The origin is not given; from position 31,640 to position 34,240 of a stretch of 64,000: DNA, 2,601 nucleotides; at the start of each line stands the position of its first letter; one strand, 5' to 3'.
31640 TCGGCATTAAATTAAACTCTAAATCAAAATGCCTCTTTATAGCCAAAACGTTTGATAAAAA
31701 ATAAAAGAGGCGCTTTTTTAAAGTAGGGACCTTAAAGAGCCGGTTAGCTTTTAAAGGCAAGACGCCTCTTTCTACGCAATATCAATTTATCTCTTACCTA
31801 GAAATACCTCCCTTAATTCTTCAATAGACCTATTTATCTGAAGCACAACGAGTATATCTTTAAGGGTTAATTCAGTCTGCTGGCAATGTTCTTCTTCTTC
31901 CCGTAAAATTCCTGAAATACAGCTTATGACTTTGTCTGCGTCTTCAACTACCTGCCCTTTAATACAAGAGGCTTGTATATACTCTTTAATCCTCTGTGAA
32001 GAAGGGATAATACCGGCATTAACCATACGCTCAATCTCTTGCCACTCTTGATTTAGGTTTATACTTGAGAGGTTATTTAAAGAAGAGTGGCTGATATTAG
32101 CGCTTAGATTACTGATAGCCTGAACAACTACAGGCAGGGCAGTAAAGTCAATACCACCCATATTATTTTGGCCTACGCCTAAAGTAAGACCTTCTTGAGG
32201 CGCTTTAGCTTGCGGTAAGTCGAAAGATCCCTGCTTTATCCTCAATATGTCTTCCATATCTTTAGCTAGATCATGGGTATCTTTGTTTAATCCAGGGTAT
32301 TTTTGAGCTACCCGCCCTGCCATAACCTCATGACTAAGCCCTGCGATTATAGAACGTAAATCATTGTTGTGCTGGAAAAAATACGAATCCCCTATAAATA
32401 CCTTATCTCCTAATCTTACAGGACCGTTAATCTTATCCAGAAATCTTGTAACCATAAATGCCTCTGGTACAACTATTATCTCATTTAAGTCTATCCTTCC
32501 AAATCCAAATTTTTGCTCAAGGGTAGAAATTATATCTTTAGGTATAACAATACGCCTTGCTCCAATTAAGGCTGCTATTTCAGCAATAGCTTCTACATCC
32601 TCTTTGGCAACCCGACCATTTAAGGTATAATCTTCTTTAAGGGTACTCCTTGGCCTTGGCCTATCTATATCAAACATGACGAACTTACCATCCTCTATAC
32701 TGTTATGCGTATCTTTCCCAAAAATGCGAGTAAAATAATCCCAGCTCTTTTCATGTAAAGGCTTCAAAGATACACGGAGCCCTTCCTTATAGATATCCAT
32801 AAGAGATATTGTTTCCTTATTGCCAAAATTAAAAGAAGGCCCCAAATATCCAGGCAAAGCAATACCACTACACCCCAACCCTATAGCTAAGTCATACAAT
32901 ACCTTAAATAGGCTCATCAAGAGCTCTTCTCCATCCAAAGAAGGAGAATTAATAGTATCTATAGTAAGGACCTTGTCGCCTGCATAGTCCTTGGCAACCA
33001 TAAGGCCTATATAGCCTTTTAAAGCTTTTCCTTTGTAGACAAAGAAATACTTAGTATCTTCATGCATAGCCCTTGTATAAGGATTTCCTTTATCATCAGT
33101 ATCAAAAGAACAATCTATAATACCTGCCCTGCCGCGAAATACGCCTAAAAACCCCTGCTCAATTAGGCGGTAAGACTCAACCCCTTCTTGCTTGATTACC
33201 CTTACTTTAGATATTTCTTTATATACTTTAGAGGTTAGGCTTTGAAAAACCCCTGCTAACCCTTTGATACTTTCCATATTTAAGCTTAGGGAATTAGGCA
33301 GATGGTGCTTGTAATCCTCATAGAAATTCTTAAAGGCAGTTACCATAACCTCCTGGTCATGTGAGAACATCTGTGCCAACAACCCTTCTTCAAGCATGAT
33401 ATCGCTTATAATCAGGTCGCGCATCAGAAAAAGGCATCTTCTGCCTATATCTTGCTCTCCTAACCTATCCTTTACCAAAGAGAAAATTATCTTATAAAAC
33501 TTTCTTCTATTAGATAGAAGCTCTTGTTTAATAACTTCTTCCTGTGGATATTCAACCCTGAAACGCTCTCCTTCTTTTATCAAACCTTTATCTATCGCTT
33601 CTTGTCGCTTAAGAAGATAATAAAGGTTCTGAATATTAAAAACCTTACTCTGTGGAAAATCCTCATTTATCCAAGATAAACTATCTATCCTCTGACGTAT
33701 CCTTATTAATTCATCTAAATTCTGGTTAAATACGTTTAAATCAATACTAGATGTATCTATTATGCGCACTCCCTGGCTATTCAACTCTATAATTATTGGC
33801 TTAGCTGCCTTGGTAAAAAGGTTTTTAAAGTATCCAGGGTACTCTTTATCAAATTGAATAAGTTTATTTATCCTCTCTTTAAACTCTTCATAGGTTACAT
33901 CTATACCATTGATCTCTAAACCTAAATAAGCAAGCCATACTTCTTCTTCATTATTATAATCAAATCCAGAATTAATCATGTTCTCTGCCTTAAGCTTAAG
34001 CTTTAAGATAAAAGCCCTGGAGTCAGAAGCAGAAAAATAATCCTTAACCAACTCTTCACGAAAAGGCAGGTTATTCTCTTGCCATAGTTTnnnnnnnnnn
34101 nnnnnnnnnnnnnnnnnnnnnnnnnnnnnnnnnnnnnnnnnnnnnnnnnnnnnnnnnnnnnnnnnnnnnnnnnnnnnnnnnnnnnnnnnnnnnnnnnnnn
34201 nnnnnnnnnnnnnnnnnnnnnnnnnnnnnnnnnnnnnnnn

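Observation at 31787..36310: Giant ~1480-aa exported protein with five near-identical 114-nt tandem repeats (HEAT/PBS-lyase-like), sitting beside a divergent tRNA pair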

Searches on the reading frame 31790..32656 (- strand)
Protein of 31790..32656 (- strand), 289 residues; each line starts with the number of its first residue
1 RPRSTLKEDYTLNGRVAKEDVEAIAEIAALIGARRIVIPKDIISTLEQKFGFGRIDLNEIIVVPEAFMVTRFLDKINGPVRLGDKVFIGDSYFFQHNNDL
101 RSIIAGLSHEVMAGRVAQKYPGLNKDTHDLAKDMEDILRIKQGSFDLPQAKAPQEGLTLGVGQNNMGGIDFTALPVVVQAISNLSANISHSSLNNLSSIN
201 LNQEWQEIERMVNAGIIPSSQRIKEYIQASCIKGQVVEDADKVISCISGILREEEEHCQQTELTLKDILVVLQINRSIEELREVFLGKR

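Call 40: search_protein_families(library=pfam, proteins=[window:31790-32656:-], max_evalue=1)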
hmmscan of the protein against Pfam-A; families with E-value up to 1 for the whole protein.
window:31790-32656:- (289 aa): 0 families

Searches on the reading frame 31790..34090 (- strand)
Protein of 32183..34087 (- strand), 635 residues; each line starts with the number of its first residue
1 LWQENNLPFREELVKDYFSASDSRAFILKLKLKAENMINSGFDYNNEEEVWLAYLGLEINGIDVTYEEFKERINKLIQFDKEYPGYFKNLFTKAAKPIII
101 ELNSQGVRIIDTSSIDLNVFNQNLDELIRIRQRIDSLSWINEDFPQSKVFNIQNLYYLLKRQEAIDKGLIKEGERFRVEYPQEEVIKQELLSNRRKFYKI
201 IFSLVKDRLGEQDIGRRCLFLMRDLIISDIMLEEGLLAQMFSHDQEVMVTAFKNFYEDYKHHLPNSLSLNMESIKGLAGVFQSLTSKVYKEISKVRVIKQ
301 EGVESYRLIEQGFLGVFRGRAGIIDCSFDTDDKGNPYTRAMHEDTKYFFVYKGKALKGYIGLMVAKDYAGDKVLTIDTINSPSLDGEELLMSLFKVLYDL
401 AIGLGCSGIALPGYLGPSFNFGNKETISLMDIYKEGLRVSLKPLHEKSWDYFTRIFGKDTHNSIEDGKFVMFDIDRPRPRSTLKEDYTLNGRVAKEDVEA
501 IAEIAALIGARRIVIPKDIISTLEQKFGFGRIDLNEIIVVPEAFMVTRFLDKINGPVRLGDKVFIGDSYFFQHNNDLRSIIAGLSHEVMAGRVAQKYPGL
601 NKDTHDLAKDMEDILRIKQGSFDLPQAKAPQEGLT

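Call 28: find_homologous_proteins(query=window:32183-34087:-)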
Query window:32183-34087:- (635 aa): 12 proteins with E <= 0.001 among 8000 candidates.
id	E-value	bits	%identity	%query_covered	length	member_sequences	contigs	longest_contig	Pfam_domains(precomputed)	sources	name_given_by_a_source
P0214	1.6e-168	580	56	74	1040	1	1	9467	PF12717.14,PF25786.1,PF02985.29,PF20168.5,PF13513.13,PF01602.27,PF13646.13,PF23227.2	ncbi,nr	ncbi:MAG: HEAT repeat domain-containing protein, partial [Candidatus Omnitrophica bacterium]|nr:HEAT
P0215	1.2e-158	548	60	63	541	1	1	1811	-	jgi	-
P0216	1.9e-158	547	51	75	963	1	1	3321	PF02985.29,PF13646.13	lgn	-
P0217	4.8e-138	480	50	73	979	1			-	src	-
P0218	8.2e-133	462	46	75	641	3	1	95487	-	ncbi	-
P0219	1.1e-125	439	58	55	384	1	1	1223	-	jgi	jgi:hypothetical protein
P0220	3.4e-114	401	41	75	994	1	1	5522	PF13646.13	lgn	-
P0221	1.9e-113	398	41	83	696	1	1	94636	-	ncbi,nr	ncbi:MAG: hypothetical protein HQL30_05145 [Candidatus Omnitrophica bacterium]|nr:hypothetical prote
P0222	1.6e-108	382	41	74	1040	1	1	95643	-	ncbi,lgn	-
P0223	1.8e-108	382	50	57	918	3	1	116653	PF13508.14,PF00583.32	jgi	jgi:GNAT superfamily N-acetyltransferase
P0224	4.1e-94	335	63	38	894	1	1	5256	-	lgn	-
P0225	5.6e-81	291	44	57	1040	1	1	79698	PF13673.14,PF13508.14,PF00583.32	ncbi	-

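Call 40: search_protein_families(library=pfam, proteins=[P0223, P0225, P0218, P0221], max_evalue=1)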
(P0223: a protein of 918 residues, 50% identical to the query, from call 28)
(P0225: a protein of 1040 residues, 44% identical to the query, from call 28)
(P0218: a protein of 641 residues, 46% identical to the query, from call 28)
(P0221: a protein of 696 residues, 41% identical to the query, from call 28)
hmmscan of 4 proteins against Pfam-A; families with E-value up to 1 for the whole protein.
P0223 (918 aa): 4 families
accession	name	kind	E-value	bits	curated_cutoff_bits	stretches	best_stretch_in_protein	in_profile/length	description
PF00583.31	Acetyltransf_1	-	1.5e-16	61.2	20.7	1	410-505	18-96/116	Acetyltransferase (GNAT) family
PF13508.13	Acetyltransf_7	-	5.7e-10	39.9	27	2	428-505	3-65/84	Acetyltransferase (GNAT) domain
PF13673.13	Acetyltransf_10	-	0.0011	19.3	23.6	1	462-503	52-86/128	Acetyltransferase (GNAT) domain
PF14542.12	Acetyltransf_CG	-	0.011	16.3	30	0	611-640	24-53/80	GCN5-related N-acetyl-transferase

P0225 (1040 aa): 5 families
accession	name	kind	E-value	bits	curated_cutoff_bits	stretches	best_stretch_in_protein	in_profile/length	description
PF13673.13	Acetyltransf_10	-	8.3e-13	48.9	23.6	2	446-520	33-104/128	Acetyltransferase (GNAT) domain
PF00583.31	Acetyltransf_1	-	9.8e-13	48.8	20.7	2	442-500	31-91/116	Acetyltransferase (GNAT) family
PF13508.13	Acetyltransf_7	-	1.7e-11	44.8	27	2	445-519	4-78/84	Acetyltransferase (GNAT) domain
PF18616.6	CdiI_3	-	0.015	15.7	28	1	965-1017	5-57/95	CDI immunity proteins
PF14542.12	Acetyltransf_CG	-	0.1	13.2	30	1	626-676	6-56/80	GCN5-related N-acetyl-transferase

P0218 (641 aa): 0 families

P0221 (696 aa): 0 families

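Call 67: predict_structure(alignment_id=A4)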
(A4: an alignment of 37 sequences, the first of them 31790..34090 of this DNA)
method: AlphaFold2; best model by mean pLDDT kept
length: 767 residues; sequences in the alignment: 37
mean_pLDDT: 83.3   pTM: 0.51
mean pLDDT of the five models: 83.3, 83.2, 82.9, 81.4, 81.3
residues with pLDDT >= 90: 369; 70-90: 260; 50-70: 96; < 50: 42
segments of 3 or more residues with pLDDT < 50: 478-487, 619-647
pLDDT, mean of each block of 10 residues (from residue 1): 86 92 94 92 93 93 86 85 82 83 69 90 97 97 96 97 96 95 97 92 94 95 94 85 88 81 61 86 93 81 73 88 68 61 88 88 93 93 87 94 94 84 87 90 88 70 64 69 44 78 92 87 75 74 92 87 89 87 70 68 69 60 29 27 43 80 87 96 97 95 97 95 95 89 95 90 83
secondary structure, 60 per line:
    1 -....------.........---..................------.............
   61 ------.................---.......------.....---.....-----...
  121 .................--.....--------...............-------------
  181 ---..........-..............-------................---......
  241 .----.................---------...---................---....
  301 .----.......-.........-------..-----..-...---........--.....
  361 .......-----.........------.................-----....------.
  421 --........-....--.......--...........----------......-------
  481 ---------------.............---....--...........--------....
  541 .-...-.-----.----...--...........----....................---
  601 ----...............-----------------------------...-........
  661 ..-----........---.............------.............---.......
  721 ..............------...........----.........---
elements in order (helices of 4 or more, strands of 3 or more residues): H2-5 H12-20 H24-41 H48-60 H67-83 H87-93 E100-104 E108-112 H118-137 H140-144 H153-167 H184-193 H195-208 H216-231 H235-241 H246-262 H278-293 E297-301 E306-312 H314-322 E346-353 E356-367 E373-381 H388-404 E410-413 H423-430 H432-435 E438-444 H447-457 E468-473 H496-508 E512-515 H518-528 E537-541 E558-560 E563-567 H568-573 H578-597 H605-619 H653-662 H668-675 H679-691 H698-710 H714-734 H741-751 H756-764

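Call 78: search_solved_structures(query=A4, max_evalue=5)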
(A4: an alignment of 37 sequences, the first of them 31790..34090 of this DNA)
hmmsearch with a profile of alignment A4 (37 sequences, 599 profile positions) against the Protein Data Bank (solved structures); distinct sequences matched with E-value up to 5: 0.

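Call 96: fold_search(model_id=the predicted structure, library=pdb)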
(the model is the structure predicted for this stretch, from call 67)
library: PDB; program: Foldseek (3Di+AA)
matches with E <= 10: 336; with E <= 0.001: 0
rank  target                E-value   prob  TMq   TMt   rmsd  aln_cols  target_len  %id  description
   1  1bo4_A                9.3e-02  0.98  0.11  0.48   4.9       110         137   14  CRYSTAL STRUCTURE OF A GCN5-RELATED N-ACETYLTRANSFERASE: SERRATIA MARESCENS AMINOGLYCOSIDE 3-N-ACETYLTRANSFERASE (released 1998-10-07)
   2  1bo4_B                9.3e-02  0.98  0.11  0.49   4.7       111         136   14  CRYSTAL STRUCTURE OF A GCN5-RELATED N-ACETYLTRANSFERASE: SERRATIA MARESCENS AMINOGLYCOSIDE 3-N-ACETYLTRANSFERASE (released 1998-10-07)
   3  4yfj_B                9.7e-02  0.99  0.10  0.42   4.0        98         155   16  Crystal structure of aminoglycoside acetyltransferase AAC(3)-Ib (released 2015-03-18)
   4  6bvc                  1.1e-01  0.97  0.12  0.46   6.0       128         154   15  Crystal structure of AAC(3)-Ia in complex with coenzyme A (released 2017-12-27)
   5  6yzz                  1.3e-01  0.87  0.09  0.35  11.8       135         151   16  Arabidopsis thaliana Naa50 in complex with AcCoA (released 2020-12-30)
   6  4yfj_A                1.4e-01  0.99  0.10  0.42   4.0        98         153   15  Crystal structure of aminoglycoside acetyltransferase AAC(3)-Ib (released 2015-03-18)
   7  6edz_A                1.7e-01  0.41  0.12  0.12  21.9       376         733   12  Crystal structure of Mycobacterium tuberculosis ICL2 in complex with acetyl-CoA, form I (released 2019-08-14)
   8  6ee1_D                1.7e-01  0.21  0.13  0.13  27.7       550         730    9  Crystal structure of Mycobacterium tuberculosis ICL2 in complex with acetyl-CoA (released 2019-08-14)
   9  6edz_D                1.7e-01  0.41  0.12  0.12  22.4       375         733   12  Crystal structure of Mycobacterium tuberculosis ICL2 in complex with acetyl-CoA, form I (released 2019-08-14)
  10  6edz_B                1.9e-01  0.38  0.12  0.12  20.8       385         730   11  Crystal structure of Mycobacterium tuberculosis ICL2 in complex with acetyl-CoA, form I (released 2019-08-14)
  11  6ee1_B                2.1e-01  0.44  0.12  0.13  19.3       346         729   10  Crystal structure of Mycobacterium tuberculosis ICL2 in complex with acetyl-CoA (released 2019-08-14)
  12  6ee1_A                2.1e-01  0.33  0.12  0.12  20.6       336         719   11  Crystal structure of Mycobacterium tuberculosis ICL2 in complex with acetyl-CoA (released 2019-08-14)
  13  7n1l_C                2.3e-01  0.98  0.10  0.47   3.7        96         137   14  Crystal Structure of Ribosomal-protein-alanine N-acetyltransferase from Brucella melitensis biovar Abortus 2308 (released 2021-06-16)
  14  9mgs                  2.3e-01  0.98  0.10  0.41   4.0        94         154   16  Structure of aminoglycoside acetyltransferase AAC(3)-Ia in complex with sisomicin and CoA (released 2025-09-03)
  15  6ee1_C                2.4e-01  0.35  0.12  0.13  21.0       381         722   11  Crystal structure of Mycobacterium tuberculosis ICL2 in complex with acetyl-CoA (released 2019-08-14)
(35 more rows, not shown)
